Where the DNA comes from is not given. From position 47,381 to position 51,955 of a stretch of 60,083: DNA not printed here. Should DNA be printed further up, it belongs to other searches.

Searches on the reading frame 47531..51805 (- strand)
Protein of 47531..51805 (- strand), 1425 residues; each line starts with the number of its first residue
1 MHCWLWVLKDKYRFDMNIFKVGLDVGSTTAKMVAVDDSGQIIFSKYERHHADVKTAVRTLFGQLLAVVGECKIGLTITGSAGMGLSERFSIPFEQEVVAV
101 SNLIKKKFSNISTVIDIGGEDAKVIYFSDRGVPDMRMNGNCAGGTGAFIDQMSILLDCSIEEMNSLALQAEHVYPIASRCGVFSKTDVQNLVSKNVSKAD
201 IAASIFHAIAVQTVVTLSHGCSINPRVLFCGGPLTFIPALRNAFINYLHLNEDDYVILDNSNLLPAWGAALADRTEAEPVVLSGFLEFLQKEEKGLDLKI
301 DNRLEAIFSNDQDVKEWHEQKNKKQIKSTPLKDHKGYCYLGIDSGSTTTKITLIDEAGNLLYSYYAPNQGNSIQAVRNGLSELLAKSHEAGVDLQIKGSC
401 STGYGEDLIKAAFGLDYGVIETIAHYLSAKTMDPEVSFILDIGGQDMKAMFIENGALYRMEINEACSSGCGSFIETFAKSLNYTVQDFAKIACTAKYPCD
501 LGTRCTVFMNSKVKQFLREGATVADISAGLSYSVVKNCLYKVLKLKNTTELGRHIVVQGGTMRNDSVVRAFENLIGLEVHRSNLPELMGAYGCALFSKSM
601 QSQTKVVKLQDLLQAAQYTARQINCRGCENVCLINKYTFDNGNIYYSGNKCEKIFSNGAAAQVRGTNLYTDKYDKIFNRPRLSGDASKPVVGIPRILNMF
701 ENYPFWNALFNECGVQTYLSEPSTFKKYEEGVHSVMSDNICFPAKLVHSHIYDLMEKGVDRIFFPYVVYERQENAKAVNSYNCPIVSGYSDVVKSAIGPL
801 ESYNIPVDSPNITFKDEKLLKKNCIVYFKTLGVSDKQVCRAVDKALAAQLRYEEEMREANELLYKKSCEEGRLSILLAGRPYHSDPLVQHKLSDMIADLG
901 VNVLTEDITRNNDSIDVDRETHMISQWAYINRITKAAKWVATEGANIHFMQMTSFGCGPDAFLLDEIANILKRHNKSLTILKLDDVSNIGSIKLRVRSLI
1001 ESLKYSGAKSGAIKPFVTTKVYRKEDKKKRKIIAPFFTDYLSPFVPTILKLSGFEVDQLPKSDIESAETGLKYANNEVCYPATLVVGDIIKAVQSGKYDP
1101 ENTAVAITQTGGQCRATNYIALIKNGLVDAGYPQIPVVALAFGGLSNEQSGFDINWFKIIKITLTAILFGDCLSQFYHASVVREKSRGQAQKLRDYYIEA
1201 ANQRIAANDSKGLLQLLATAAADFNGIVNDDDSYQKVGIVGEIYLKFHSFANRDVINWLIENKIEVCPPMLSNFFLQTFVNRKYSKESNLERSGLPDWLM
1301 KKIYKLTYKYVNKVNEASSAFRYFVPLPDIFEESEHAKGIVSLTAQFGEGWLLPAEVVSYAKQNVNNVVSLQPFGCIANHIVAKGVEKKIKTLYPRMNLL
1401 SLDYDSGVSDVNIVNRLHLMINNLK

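Call 84: search_protein_families(library=pfam, proteins=[window:47531-51805:-], max_evalue=0.00001)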
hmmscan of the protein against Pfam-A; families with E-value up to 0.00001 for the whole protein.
window:47531-51805:- (1425 aa): 3 families
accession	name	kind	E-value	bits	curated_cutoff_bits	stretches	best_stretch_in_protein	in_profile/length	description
PF09989.15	DUF2229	-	1.8e-77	260.3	29.4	1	691-908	2-217/218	CoA enzyme activase uncharacterised domain (DUF2229)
PF01869.26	BcrAD_BadFG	-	8.3e-67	226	31.5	2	340-596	1-270/271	BadF/BadG/BcrA/BcrD ATPase family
PF01548.23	DEDD_Tnp_IS110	-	3.1e-08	34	29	0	21-110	1-86/155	Transposase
